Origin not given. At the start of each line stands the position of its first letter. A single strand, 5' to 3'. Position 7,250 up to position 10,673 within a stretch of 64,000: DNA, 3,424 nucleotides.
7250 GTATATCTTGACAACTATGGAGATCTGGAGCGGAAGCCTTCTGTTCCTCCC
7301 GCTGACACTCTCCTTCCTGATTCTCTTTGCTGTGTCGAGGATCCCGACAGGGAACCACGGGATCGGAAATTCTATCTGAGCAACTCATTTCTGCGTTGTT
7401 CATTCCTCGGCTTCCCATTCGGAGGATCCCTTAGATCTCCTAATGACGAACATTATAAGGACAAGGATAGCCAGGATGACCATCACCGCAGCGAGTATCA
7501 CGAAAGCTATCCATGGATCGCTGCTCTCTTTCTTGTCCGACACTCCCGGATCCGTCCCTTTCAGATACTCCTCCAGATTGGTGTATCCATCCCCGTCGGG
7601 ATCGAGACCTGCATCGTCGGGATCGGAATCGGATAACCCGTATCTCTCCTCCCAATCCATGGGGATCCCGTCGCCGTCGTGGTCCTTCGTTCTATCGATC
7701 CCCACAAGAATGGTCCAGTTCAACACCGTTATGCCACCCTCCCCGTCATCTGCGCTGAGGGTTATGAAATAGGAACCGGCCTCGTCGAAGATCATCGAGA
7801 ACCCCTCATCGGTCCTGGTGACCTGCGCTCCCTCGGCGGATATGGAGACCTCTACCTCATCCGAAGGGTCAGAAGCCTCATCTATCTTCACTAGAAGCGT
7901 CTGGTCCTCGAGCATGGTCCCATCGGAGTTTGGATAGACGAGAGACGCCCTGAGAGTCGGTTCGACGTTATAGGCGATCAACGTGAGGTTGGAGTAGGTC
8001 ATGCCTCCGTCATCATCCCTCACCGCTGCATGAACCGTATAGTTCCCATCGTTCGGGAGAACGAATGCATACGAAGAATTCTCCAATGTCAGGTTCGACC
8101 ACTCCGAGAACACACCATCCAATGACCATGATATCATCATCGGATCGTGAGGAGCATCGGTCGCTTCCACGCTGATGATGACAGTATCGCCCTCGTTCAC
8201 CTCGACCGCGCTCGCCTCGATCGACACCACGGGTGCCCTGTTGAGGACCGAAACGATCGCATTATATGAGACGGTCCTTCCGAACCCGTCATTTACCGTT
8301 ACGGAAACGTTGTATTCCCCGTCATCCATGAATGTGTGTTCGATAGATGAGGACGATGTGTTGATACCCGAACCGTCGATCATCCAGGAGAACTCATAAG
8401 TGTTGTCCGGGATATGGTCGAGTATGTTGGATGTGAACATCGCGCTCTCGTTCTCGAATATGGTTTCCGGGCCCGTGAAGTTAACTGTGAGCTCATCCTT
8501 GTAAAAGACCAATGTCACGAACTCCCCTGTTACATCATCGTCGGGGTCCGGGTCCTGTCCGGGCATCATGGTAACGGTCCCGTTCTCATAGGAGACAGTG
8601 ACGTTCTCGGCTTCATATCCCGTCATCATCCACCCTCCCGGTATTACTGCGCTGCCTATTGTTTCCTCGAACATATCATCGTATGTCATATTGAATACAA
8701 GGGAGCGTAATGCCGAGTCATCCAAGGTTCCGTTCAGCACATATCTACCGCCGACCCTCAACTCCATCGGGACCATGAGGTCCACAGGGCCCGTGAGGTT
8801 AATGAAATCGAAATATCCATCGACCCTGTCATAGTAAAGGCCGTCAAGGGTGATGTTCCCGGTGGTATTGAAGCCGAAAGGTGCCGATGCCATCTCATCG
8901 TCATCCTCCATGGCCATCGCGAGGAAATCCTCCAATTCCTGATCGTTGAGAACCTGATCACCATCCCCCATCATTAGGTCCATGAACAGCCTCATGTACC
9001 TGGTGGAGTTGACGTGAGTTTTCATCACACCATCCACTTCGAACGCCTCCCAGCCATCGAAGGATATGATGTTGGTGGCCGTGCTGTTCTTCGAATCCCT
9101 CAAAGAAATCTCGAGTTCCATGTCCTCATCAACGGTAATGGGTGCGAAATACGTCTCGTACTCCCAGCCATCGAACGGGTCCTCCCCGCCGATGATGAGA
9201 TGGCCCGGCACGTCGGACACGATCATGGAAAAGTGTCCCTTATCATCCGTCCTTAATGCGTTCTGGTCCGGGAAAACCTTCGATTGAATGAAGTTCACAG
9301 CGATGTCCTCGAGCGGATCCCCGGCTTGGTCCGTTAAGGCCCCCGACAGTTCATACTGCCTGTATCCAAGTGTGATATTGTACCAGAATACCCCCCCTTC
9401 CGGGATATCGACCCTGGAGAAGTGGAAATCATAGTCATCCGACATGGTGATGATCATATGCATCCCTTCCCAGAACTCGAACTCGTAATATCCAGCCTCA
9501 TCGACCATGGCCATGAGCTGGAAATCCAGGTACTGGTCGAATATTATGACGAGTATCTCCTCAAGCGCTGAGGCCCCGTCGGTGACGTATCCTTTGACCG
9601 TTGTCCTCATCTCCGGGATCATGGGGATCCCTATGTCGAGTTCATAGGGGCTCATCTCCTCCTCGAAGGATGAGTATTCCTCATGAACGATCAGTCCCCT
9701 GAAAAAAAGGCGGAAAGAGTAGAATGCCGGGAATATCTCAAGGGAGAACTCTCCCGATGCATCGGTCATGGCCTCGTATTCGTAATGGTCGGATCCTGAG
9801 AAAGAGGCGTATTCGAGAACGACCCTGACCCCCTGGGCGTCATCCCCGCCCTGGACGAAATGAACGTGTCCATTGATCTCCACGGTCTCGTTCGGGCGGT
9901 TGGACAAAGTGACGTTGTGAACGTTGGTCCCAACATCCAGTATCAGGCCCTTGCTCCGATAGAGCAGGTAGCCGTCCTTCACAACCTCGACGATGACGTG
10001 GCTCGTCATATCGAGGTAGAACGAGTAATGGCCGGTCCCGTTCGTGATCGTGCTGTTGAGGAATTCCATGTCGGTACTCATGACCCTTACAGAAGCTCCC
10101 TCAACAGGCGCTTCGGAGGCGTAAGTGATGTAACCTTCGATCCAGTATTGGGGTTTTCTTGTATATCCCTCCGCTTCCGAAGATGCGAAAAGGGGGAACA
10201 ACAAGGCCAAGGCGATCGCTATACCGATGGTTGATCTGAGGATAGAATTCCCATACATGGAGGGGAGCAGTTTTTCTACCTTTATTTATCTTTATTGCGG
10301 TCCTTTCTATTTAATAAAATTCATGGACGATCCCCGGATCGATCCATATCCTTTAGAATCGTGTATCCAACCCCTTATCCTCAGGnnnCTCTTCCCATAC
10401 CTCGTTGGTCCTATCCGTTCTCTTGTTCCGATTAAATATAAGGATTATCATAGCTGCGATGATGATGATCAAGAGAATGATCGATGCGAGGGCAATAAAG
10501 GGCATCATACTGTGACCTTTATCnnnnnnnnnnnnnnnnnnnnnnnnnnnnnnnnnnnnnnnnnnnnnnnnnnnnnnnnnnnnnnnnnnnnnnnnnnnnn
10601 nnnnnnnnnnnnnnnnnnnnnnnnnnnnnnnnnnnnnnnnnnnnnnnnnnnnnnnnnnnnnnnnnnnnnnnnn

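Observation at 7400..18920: Three adjacent giant surface proteins share a C-terminal TM-basic-WEE-COOH tail, next to a TPR/zinc-ribbon polytopic membrane protein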

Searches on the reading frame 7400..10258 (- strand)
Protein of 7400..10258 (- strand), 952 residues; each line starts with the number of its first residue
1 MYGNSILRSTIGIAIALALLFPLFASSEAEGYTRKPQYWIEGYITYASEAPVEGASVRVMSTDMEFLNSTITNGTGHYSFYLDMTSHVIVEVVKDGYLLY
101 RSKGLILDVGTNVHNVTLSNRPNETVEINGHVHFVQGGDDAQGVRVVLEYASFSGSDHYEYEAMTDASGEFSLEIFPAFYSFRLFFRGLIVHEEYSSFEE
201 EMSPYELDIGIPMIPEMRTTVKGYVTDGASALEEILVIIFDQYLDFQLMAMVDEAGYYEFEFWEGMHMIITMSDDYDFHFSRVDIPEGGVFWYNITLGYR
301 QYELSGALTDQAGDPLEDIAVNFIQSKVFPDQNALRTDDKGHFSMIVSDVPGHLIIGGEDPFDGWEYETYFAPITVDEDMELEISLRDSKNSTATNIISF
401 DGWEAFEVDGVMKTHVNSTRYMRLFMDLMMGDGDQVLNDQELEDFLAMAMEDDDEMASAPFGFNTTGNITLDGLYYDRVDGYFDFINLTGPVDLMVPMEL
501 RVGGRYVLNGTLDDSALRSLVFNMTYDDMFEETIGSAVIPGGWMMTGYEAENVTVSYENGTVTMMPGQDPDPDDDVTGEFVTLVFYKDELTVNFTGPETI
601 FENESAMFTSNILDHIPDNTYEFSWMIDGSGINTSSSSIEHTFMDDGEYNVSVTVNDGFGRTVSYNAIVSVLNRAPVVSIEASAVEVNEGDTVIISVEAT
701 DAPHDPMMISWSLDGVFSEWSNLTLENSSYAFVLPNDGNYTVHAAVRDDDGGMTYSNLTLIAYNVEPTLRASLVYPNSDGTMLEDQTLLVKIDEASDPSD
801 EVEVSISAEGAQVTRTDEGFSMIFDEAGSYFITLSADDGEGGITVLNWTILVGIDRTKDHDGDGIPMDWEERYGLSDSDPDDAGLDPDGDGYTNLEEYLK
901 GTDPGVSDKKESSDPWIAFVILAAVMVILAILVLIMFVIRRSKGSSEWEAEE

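Call 4: search_protein_families(library=pfam, proteins=[window:7400-10258:-], max_evalue=0.01)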
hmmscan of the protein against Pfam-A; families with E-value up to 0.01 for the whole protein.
window:7400-10258:- (952 aa): 12 families
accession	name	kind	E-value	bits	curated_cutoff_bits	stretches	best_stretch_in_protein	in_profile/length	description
PF13620.12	CarboxypepD_reg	-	7.3e-20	71.6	32.3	1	40-118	2-81/82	Carboxypeptidase regulatory-like domain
PF18911.6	PKD_4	-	4.4e-17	62.4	27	2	593-663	7-76/85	PKD domain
PF00801.26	PKD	-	2e-09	37.7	23.5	1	595-662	7-72/80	PKD domain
PF13715.12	CarbopepD_reg_2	-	8.7e-06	26.1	32.2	0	40-84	1-43/88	CarboxypepD_reg-like domain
PF13927.12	Ig_3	-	2.1e-05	25.4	30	1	676-744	2-76/78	Immunoglobulin domain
PF20598.4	DUF6795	-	2.6e-05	24.9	27.4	0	136-175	7-45/103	Domain of unknown function (DUF6795)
PF02369.22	Big_1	-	5.5e-05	23.6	34.9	0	302-347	19-66/93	Bacterial Ig-like domain (group 1)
PF07210.18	DUF1416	-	0.00016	21.9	23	0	37-83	19-64/97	Protein of unknown function (DUF1416)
PF07495.19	Y_Y_Y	-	0.00044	20.5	26.6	0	709-765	10-64/65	Y_Y_Y domain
PF17210.9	SdrD_B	-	0.0018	18.9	29.7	0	47-81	19-53/112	SdrD B-like domain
PF11974.14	bMG3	-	0.003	17.9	34.9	0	47-83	23-59/103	Bacterial alpha-2-macroglobulin MG3 domain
PF17957.7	Big_7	-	0.0047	18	24.1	0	676-743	1-69/70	Bacterial Ig domain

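Call 5: search_protein_families(library=ncbifam, proteins=[window:7400-10258:-], max_evalue=0.01)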
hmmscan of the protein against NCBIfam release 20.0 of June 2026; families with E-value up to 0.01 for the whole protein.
window:7400-10258:- (952 aa): 6 families
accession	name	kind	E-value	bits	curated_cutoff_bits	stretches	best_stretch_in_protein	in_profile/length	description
NF047639.1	throspo3_MtsD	equivalog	1.7e-06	26.4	800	1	854-909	477-532/651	cell-cell cohesion protein MtsD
NF042425.1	Amuc_1099_fam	equivalog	1.9e-06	27.7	50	1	863-904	106-147/321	Amuc_1099 family pilus-like system protein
NF058648.1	ECF_sub_HI1622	equivalog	5.6e-06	26.4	100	0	40-94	27-83/180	NikL family nickel/cobalt ECF transporter subunit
TIGR04134.1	lipo_with_rSAM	hypoth_equivalog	2.1e-05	24.6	39.8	0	299-345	37-89/150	radical SAM-associated putative lipoprotein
NF038111.1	rhom_dep_M36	equivalog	0.00055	17.4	1700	1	663-712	1175-1223/1315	rhombosortase-dependent M36 family metallopeptidase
TIGR00864.1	PCC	subfamily_domain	0.0066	12.8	1861.4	1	624-745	1090-1203/2700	polycystin cation channel protein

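Call 28: find_homologous_proteins(query=window:7400-10258:-)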
Query window:7400-10258:- (952 aa): 3 proteins with E <= 0.001 among 8000 candidates.
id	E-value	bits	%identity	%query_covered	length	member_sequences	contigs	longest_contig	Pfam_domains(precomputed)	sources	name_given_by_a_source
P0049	0.0e+0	2153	100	100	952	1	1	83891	PF13715.13,PF00801.27,PF13927.13,PF13620.13,PF18911.7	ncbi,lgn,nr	ncbi:MAG: carboxypeptidase regulatory-like domain-containing protein [Candidatus Thermoplasmatota ar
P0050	3.0e-45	173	26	69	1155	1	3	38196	PF13715.13,PF22352.3,PF00801.27,PF17957.8,PF07210.19,PF08308.18,PF07705.18,PF13620.13,PF18911.7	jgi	-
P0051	1.4e-28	118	27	53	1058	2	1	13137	PF13715.13,PF25020.2,PF02369.23,PF13620.13,PF22904.4,PF17210.10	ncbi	-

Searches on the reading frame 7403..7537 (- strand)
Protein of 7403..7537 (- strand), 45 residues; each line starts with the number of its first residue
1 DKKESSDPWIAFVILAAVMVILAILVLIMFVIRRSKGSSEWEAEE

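Call 22: search_protein_families(library=ncbifam, proteins=[window:7403-7537:-], max_evalue=10)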
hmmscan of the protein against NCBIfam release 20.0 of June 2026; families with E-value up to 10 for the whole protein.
seq(45 aa): 9 families
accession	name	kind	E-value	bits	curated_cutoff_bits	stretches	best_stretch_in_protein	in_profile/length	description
NF033218.1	anchor_AmaP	equivalog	0.016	15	55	1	9-41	45-78/166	alkaline shock response membrane anchor protein AmaP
NF051431.1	Rv0361_Cterm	subfamily_domain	0.025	14.8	37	1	7-40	3-36/140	Rv0361 family membrane protein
NF006283.1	PRK08455.1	equivalog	0.031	13.9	187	1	3-42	12-51/182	flagellar basal body-associated protein FliL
TIGR03927.1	T7SS_EssA_Firm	equivalog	0.048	13.5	32.45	1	3-34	116-148/151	type VII secretion protein EssA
NF042931.1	SAG1386_EF1546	equivalog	0.064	13.3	80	1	3-40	24-58/158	SAG1386/EF1546 family surface-associated protein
NF050118.1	aa3_CtaJ_Mycob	equivalog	0.12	12.7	43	1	13-39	5-31/80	aa3-type cytochrome oxidase subunit CtaJ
NF033846.1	Rumino_NPXTG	domain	0.12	12.7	23.5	1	15-34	9-28/30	NPXTG-anchored protein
TIGR03141.1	cytochro_ccmD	equivalog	0.17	12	25.95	1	9-28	11-30/47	heme exporter protein CcmD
NF045955.1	MHO_4530_fam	equivalog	0.78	8.3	125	1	10-36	3-29/515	MHO_4530 family protein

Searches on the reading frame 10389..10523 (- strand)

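Call 22: search_protein_families(library=ncbifam, proteins=[window:10389-10523:-], max_evalue=10)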
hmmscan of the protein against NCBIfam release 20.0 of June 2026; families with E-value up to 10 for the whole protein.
seq(45 aa): 6 families
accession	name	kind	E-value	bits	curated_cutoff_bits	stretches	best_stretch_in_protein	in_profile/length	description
NF006283.1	PRK08455.1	equivalog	0.0073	16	187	1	2-40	14-52/182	flagellar basal body-associated protein FliL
NF042931.1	SAG1386_EF1546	equivalog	0.01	16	80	1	9-41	30-62/158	SAG1386/EF1546 family surface-associated protein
NF033218.1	anchor_AmaP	equivalog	0.021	14.6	55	1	6-37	46-77/166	alkaline shock response membrane anchor protein AmaP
NF033897.1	GUMAP_C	equivalog_domain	0.084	10.8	200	1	10-36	704-731/733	GUMAP protein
NF041023.1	PP0621_fam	subfamily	0.12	12.7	45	1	16-38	3-25/71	PP0621 family protein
NF033507.3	Loki-CTERM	subfamily_domain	0.69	10.3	19.9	1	14-35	5-26/27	Loki-CTERM sorting domain-containing protein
